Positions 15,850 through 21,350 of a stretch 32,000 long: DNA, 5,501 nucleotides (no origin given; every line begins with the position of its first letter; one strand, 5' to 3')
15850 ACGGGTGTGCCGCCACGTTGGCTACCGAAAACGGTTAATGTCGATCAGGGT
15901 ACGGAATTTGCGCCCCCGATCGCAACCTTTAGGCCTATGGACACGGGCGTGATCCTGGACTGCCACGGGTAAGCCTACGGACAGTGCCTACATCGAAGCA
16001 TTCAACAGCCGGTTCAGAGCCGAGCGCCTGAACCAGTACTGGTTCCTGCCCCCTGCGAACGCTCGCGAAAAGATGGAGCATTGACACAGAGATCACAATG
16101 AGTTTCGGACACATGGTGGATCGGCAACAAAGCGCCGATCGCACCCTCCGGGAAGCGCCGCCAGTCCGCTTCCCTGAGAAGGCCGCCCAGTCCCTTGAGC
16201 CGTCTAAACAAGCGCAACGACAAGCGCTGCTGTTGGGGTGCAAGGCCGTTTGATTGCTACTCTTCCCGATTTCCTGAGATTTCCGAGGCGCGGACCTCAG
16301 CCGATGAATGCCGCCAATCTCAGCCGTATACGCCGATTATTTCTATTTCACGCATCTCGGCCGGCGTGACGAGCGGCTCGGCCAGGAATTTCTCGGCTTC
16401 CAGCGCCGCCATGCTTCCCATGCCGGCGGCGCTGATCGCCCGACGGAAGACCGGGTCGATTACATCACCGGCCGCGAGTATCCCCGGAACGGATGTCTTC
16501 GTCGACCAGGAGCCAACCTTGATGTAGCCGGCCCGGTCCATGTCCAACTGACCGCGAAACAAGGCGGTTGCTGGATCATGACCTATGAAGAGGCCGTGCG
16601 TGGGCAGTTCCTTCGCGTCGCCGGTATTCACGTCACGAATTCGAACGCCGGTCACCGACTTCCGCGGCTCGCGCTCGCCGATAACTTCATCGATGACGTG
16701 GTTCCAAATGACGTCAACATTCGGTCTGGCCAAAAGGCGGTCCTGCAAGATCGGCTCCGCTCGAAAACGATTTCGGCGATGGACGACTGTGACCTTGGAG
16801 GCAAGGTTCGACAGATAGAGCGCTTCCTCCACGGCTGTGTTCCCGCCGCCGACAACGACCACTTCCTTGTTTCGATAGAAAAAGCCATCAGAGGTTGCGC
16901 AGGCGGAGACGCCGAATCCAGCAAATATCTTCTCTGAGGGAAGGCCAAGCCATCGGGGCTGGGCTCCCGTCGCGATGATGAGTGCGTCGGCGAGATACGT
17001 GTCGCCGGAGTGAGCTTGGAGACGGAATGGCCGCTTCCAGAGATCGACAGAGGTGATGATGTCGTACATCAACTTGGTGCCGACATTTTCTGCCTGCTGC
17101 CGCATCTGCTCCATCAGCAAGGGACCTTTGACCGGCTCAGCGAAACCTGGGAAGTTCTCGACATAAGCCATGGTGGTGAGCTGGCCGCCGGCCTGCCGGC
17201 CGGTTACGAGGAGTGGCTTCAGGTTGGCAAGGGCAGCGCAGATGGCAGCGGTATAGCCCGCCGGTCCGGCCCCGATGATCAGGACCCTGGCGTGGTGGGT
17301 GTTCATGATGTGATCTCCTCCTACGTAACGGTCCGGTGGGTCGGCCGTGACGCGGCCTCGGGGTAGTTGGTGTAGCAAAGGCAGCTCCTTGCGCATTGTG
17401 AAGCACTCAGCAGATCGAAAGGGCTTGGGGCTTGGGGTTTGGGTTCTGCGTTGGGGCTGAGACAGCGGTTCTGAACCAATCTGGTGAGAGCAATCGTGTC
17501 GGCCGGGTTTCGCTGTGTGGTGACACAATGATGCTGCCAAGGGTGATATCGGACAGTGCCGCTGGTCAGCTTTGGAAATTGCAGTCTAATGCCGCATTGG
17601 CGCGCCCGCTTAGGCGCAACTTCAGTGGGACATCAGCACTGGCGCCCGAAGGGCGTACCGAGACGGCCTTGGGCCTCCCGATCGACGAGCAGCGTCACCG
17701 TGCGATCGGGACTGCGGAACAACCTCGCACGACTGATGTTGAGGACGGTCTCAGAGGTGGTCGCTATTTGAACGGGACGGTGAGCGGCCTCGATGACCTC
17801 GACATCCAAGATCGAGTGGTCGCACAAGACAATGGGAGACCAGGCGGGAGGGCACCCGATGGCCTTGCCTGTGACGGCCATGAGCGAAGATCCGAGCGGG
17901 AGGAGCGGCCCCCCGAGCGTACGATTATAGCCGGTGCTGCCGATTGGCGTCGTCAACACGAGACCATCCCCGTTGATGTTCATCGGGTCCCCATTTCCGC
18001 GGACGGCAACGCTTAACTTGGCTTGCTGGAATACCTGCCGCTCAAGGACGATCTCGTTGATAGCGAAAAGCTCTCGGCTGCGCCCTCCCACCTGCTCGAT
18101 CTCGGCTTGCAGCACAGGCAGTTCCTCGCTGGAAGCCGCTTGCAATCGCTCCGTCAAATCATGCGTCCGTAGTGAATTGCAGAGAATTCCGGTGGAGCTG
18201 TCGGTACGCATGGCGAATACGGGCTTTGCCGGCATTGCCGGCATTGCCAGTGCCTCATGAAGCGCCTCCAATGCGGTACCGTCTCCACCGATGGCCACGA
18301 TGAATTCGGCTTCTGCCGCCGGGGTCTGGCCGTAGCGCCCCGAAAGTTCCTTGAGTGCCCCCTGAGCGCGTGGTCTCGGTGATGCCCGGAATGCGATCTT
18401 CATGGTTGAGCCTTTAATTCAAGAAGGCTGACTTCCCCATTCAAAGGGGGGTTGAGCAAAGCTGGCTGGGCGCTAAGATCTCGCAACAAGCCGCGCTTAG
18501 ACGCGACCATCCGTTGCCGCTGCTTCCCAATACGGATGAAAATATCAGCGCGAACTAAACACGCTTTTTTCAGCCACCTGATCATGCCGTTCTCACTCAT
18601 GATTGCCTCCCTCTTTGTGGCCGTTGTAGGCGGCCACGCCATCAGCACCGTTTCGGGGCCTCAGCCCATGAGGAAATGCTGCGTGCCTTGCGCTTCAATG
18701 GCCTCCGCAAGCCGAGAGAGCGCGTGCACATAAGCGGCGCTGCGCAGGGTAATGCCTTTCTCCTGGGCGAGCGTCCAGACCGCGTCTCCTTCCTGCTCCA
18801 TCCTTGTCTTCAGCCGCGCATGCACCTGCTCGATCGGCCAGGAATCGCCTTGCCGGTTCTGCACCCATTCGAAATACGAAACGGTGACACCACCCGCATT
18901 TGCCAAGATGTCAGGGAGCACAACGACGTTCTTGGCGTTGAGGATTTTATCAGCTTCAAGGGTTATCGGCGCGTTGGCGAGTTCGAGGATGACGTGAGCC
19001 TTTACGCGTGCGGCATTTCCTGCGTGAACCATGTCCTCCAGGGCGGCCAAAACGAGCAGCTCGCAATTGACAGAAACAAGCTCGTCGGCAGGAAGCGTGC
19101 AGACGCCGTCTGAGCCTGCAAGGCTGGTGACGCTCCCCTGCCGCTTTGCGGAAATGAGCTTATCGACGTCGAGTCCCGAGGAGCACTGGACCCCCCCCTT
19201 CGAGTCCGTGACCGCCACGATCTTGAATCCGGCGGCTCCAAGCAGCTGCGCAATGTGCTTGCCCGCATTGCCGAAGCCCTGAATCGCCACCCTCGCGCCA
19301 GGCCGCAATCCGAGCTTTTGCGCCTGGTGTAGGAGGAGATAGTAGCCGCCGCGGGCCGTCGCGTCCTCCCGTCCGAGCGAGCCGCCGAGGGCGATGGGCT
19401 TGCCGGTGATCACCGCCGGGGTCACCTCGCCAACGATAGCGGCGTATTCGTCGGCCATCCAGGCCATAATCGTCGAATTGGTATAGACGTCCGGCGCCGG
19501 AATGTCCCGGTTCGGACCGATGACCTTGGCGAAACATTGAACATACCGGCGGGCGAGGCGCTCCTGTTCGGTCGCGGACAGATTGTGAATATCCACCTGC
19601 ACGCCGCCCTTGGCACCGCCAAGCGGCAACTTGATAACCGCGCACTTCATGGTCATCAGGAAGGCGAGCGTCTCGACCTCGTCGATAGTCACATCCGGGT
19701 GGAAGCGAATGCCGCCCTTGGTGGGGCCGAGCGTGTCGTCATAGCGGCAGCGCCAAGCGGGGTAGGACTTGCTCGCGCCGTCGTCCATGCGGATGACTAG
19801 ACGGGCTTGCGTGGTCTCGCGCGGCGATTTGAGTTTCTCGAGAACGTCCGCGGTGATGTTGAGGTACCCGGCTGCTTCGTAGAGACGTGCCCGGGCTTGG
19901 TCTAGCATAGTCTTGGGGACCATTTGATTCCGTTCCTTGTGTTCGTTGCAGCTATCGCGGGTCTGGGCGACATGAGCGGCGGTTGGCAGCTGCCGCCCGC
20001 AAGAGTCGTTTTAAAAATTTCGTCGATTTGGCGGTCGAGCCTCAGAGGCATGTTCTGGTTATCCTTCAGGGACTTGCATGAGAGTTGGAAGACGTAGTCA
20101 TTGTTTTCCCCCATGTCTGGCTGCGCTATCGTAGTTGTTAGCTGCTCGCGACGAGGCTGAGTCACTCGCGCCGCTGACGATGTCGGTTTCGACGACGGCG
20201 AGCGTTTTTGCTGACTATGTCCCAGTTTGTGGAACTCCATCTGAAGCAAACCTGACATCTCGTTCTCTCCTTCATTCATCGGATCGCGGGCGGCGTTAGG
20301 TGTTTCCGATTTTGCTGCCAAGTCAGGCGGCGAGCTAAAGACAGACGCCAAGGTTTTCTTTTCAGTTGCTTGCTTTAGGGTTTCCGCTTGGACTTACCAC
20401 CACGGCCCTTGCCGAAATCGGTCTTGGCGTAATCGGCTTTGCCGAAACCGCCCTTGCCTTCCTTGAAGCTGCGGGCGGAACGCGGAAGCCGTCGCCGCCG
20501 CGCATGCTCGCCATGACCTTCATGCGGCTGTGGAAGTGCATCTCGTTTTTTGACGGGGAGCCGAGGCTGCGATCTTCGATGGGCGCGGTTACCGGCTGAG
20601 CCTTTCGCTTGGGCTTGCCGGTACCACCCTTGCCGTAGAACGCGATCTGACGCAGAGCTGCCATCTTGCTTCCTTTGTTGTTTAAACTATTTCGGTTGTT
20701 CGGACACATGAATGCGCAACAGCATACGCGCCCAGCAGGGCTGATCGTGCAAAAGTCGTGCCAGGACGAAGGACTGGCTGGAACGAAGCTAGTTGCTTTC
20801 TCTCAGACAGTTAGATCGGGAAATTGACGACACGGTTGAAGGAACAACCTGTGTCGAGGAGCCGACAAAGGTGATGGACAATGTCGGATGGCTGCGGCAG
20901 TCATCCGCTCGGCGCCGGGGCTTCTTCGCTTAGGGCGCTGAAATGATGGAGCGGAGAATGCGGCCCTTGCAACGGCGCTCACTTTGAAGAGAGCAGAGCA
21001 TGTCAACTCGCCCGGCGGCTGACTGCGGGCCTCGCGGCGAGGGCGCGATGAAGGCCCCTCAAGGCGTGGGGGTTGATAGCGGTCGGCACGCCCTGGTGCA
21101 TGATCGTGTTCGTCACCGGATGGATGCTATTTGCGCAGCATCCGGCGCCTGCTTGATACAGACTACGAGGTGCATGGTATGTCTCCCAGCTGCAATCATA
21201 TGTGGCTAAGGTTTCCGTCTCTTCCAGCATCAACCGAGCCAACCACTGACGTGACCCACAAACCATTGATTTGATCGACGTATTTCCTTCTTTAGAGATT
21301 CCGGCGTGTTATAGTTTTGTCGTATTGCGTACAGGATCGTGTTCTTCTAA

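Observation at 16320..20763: Second nifH-promoter-driven operon encoding a redox/nicotinamide module (amino-acid dehydrogenase, NAD kinase, TrxR-like protein)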

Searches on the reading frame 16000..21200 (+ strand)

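Call 9: search_protein_families(library=pfam, proteins=[L001:12205-13287:-, L001:13290-14321:-, L001:14505-14759:-], max_evalue=0.01)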
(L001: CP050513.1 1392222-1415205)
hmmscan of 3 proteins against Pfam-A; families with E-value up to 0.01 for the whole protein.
L001:12205-13287:- (360 aa): 1 family
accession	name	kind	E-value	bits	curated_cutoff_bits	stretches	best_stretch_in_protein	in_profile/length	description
PF00696.33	AA_kinase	-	2.3e-37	129.4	24.9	1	2-226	3-231/234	Amino acid kinase family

L001:13290-14321:- (343 aa): 3 families
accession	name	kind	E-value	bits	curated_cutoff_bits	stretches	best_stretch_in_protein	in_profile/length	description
PF02774.23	Semialdhyde_dhC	-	1e-39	137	26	1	140-319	1-182/184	Semialdehyde dehydrogenase, dimerisation domain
PF01118.30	Semialdhyde_dh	-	5.6e-31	107.9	26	1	5-118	1-119/121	Semialdehyde dehydrogenase, NAD binding domain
PF02800.25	Gp_dh_C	-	0.0013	18.7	24.4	0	228-270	66-110/158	Glyceraldehyde 3-phosphate dehydrogenase, C-terminal domain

L001:14505-14759:- (84 aa): 0 families

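Call 10: search_protein_families(library=ncbifam, proteins=[L001:12205-13287:-, L001:13290-14321:-, L001:14505-14759:-], max_evalue=0.01)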
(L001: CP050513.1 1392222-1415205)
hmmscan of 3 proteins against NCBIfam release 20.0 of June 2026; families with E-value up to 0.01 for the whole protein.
L001:12205-13287:- (360 aa): 26 families (the best 25 are shown)
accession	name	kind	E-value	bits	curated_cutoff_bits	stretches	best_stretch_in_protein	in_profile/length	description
NF005154.0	PRK06635.1-2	equivalog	3.5e-66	224.2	376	1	3-266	5-272/407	aspartate kinase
NF005155.0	PRK06635.1-4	equivalog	4.5e-61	207.1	346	1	3-246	5-245/407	aspartate kinase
TIGR00657.1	asp_kinases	subfamily_domain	1e-60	206.1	208.7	2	56-246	97-287/442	aspartate kinase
TIGR00656.1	asp_kin_monofn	equivalog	2.2e-60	204.8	402.25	1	2-255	4-265/407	aspartate kinase, monofunctional class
NF005656.0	PRK07431.1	equivalog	1.2e-59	202.5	657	1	3-248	5-249/587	aspartate kinase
NF006459.0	PRK08841.1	equivalog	1.6e-54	185.5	535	1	3-321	7-325/395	aspartate kinase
NF006068.0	PRK08210.1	equivalog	4.5e-54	184.1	474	1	3-267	5-271/405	aspartate kinase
NF005153.0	PRK06635.1-1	equivalog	8.8e-54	183.1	585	1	3-249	5-249/421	aspartate kinase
NF005156.0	PRK06635.1-5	equivalog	4.7e-50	170.5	594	1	3-252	5-251/411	aspartate kinase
NF005161.0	PRK06635.2-5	equivalog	2.6e-49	168.2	586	1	2-233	6-236/402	aspartate kinase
NF005158.0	PRK06635.2-2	equivalog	1.7e-41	142.5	717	1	2-230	4-234/401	aspartate kinase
NF004938.0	PRK06291.1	equivalog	5.5e-40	137.4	528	2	58-249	115-309/468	aspartate kinase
NF005157.0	PRK06635.2-1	equivalog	1.6e-38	132.6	832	1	2-232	5-234/401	aspartate kinase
NF006959.0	PRK09436.1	equivalog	2e-36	125.4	726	2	58-250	112-304/819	bifunctional aspartate kinase/homoserine dehydrogenase I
NF005159.0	PRK06635.2-3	equivalog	2.3e-34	119.1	379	1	3-259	5-270/406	aspartate kinase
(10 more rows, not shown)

L001:13290-14321:- (343 aa): 16 families
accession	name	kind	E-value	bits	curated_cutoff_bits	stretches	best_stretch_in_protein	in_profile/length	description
NF011456.0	PRK14874.1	equivalog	2.7e-114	381.8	223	1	2-338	3-344/346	aspartate-semialdehyde dehydrogenase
TIGR01296.1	asd_B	equivalog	1.2e-108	363.3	324.2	1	5-336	1-338/339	aspartate-semialdehyde dehydrogenase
NF005229.0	PRK06728.1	equivalog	2.2e-75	253.7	628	1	4-339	6-346/347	aspartate-semialdehyde dehydrogenase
NF004224.0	PRK05671.1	equivalog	1e-63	215.9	284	1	3-336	4-333/336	aspartate-semialdehyde dehydrogenase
NF005957.0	PRK08040.1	equivalog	6.6e-62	209.9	273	1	4-335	5-331/336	aspartate-semialdehyde dehydrogenase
NF006416.0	PRK08664.1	subfamily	1.4e-42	146.1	232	2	2-170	2-188/350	aspartate-semialdehyde dehydrogenase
TIGR00978.1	asd_EA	equivalog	1.4e-40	139.4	301.2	2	4-170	1-186/342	aspartate-semialdehyde dehydrogenase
NF005144.0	PRK06598.1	subfamily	2.5e-22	79.5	198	2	184-324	212-357/369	aspartate-semialdehyde dehydrogenase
TIGR01745.1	asd_gamma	equivalog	4e-19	68.8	402.9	2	182-324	209-355/366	aspartate-semialdehyde dehydrogenase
NF005368.0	PRK06901.1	equivalog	1.7e-15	57.1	437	1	3-333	4-317/323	oxidoreductase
TIGR01850.1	argC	equivalog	1.1e-14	54.4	233.6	1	5-103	2-105/345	N-acetyl-gamma-glutamyl-phosphate reductase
TIGR01851.1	argC_other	equivalog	0.00015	21.2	229.85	1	66-162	50-146/310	N-acetyl-gamma-glutamyl-phosphate reductase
NF006157.0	PRK08300.1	subfamily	0.00045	19.6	166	1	56-184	58-186/303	acetaldehyde dehydrogenase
TIGR03215.1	ac_ald_DH_ac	equivalog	0.0019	17.5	282.25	1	64-184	63-179/285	acetaldehyde dehydrogenase (acetylating)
NF003251.0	PRK04207.1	equivalog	0.0023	17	185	0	227-275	203-251/343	type II glyceraldehyde-3-phosphate dehydrogenase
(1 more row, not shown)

L001:14505-14759:- (84 aa): 0 families

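Call 48: search_solved_structures(query=L001:19318-20196:+, max_evalue=1e-30, show_alignments=1)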
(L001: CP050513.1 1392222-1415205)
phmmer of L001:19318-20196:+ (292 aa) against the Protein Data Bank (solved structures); distinct sequences matched with E-value up to 1e-30: 77 (the best 60 are shown).
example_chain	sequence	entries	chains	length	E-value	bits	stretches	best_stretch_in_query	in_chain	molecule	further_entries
2vc6_A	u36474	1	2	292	3.5e-188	627.2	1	1-291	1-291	DIHYDRODIPICOLINATE SYNTHASE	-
6xgs_A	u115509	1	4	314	4.3e-122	410.3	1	1-291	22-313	4-hydroxy-tetrahydrodipicolinate synthase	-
4i7u_A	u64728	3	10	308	1.9e-107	362.3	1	1-291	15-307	Dihydrodipicolinate synthase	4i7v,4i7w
3si9_A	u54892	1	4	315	5.7e-104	350.9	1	1-291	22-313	Dihydrodipicolinate synthase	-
2rfg_A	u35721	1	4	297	3.1e-99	335.4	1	1-283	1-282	Dihydrodipicolinate synthase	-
7loy_A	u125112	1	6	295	6.2e-96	324.5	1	1-290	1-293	4-hydroxy-tetrahydrodipicolinate synthase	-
7mjf_A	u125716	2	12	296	6.3e-96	324.5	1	1-290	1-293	4-hydroxy-tetrahydrodipicolinate synthase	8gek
7lvl_A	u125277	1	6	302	6.8e-96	324.4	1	1-290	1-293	4-hydroxy-tetrahydrodipicolinate synthase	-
3flu_A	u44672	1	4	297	6e-84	285.2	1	1-289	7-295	Dihydrodipicolinate synthase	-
3qze_A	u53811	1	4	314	2.4e-83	283.2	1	1-291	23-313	Dihydrodipicolinate synthase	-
6mqh_A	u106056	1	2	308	6.1e-83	281.9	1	3-291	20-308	4-hydroxy-tetrahydrodipicolinate synthase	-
3noe_A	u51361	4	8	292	9.6e-83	281.2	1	1-291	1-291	Dihydrodipicolinate synthase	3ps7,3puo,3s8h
6p90_A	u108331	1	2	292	2.4e-82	279.9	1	1-291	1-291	4-hydroxy-tetrahydrodipicolinate synthase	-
2ehh_A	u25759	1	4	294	1.8e-77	264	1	1-286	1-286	Dihydrodipicolinate synthase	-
2ojp_A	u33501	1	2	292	6.3e-77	262.2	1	1-291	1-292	Dihydrodipicolinate synthase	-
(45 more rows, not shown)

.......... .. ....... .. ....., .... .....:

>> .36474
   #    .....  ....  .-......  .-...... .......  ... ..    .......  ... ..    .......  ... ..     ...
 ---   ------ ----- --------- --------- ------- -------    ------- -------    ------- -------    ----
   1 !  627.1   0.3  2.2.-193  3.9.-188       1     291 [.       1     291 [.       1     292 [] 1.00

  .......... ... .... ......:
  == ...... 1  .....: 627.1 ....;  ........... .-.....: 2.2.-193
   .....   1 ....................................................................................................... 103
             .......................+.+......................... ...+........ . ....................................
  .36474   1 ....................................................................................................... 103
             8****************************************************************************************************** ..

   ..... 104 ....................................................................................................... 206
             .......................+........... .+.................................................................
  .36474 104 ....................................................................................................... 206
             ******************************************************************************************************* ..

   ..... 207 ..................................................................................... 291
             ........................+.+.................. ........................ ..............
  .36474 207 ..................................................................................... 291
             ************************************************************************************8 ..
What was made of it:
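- MosA, a near-identical match (627 bits over all 291 residues) to the solved L5-30 DHDPS, PDB 2vc6 (call 48).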

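Call 96: search_protein_families(library=pfam, proteins=[L101:13011-14240:+, L101:14230-15405:+, L101:17742-19817:+, L101:17200-17745:+, L101:16737-17114:+, L101:4477-6039:+, L101:3474-4427:-, L101:1436-2746:+, L101:2775-3467:+, L101:5122-6210:-], max_evalue=0.0001)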
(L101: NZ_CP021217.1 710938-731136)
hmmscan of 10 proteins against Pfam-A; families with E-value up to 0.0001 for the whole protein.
L101:13011-14240:+ (409 aa): 9 families
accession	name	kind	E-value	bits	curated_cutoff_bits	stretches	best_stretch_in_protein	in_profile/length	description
PF02786.22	CPSase_L_D2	-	5.7e-15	55.8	19.8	1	111-311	1-207/211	Carbamoyl-phosphate synthase L chain, ATP binding domain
PF18603.7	LAL_C2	-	6.1e-14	52.5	29.4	1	325-401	1-77/78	L-amino acid ligase C-terminal domain 2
PF13535.11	ATP-grasp_4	-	9.6e-14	51.7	27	1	146-285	2-156/160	ATP-grasp domain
PF02655.19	ATP-grasp_3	-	1.2e-11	45.4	23.2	1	109-285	1-160/160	ATP-grasp domain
PF02222.28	ATP-grasp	-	9.4e-08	32.4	27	1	118-197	2-76/179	ATP-grasp domain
PF07478.18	Dala_Dala_lig_C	-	4e-06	26.9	24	1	118-280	1-174/204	D-ala D-ala ligase C-terminus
PF01071.24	GARS_A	-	1.3e-05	25.5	27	1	112-204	3-96/194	Phosphoribosylglycinamide synthetase, ATP-grasp (A) domain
PF08443.16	RimK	-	3.7e-05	23.8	21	0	111-172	3-66/188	RimK-like ATP-grasp domain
PF13549.11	ATP-grasp_5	-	3.9e-05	23.6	27.6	1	111-154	11-54/221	ATP-grasp domain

L101:14230-15405:+ (391 aa): 1 family
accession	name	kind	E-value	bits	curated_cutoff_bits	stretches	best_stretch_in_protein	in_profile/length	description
PF04055.27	Radical_SAM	-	1.2e-08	35.7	29.5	1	140-287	5-157/166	Radical SAM superfamily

L101:17742-19817:+ (691 aa): 3 families
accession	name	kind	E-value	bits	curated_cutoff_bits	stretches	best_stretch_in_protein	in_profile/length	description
PF00239.26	Resolvase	-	6.9e-24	85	23.3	1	16-165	1-144/145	Resolvase, N terminal domain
PF07508.19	Recombinase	-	3e-17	63.2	21.1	1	191-311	4-101/102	Recombinase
PF13408.12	Zn_ribbon_recom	-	1.3e-06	29.1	25.3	1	329-385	1-56/58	Recombinase zinc beta ribbon domain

L101:17200-17745:+ (181 aa): 0 families

L101:16737-17114:+ (125 aa): 0 families

L101:4477-6039:+ (520 aa): 2 families
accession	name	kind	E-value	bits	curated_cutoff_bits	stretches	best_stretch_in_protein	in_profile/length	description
PF07364.17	DUF1485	-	5e-82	275.9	22.8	1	28-318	2-289/290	Metallopeptidase family M81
PF07171.17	MlrC_C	-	1.7e-51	175.4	27.2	1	331-508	1-177/178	MlrC C-terminus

L101:3474-4427:- (317 aa): 3 families
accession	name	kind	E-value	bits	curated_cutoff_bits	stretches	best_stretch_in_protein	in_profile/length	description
PF03466.25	LysR_substrate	-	2.7e-31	109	28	1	101-304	5-206/209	LysR substrate binding domain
PF00126.33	HTH_1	-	1.9e-19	69.8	26.6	1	14-73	1-60/60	Bacterial regulatory helix-turn-helix protein, lysR family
PF13551.12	HTH_29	-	7.3e-05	23.2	28.1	0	26-65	11-52/64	Winged helix-turn helix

L101:1436-2746:+ (436 aa): 1 family
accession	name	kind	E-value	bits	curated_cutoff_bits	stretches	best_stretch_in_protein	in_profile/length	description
PF00202.27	Aminotran_3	-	2.4e-53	181.7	30.5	1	55-410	8-381/403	Aminotransferase class-III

L101:2775-3467:+ (230 aa): 2 families
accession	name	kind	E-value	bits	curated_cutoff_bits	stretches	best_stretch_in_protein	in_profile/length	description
PF07729.17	FCD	-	2.1e-18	67.4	24.3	1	88-208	1-119/125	FCD domain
PF00392.27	GntR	-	3.1e-11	43.2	27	1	17-74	2-60/64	Bacterial regulatory proteins, gntR family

L101:5122-6210:- (362 aa): 0 families
